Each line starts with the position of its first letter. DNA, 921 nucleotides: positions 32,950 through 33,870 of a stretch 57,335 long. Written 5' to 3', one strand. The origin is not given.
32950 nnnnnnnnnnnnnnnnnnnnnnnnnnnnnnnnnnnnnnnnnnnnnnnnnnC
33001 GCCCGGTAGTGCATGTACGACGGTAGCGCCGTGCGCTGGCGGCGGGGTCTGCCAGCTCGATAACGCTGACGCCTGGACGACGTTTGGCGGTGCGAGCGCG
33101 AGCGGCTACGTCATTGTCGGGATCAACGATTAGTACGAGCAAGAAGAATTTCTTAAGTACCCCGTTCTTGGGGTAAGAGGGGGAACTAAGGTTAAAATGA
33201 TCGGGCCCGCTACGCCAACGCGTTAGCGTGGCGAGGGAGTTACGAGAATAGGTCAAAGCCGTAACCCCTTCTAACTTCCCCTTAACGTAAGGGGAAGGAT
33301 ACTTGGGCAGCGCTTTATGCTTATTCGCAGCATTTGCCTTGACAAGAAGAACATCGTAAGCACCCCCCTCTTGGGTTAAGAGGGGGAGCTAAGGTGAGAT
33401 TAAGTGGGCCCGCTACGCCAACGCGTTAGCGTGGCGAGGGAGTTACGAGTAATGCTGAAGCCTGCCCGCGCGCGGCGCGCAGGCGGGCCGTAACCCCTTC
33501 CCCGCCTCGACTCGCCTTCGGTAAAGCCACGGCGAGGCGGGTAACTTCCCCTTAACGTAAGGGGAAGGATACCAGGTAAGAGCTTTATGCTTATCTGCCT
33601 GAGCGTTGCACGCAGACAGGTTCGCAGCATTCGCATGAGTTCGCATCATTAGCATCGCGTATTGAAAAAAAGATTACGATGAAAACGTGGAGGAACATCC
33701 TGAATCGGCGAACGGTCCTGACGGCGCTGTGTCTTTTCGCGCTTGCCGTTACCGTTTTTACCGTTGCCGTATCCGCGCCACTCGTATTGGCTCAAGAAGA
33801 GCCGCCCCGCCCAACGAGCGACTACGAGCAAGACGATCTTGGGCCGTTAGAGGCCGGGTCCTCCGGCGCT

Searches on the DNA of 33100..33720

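Call 25: search_rna_families(source=window, start=33100, end=33720, threshold=evalue, max_evalue=5)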
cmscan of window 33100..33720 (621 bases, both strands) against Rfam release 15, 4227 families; matches with E-value up to 5: 0.
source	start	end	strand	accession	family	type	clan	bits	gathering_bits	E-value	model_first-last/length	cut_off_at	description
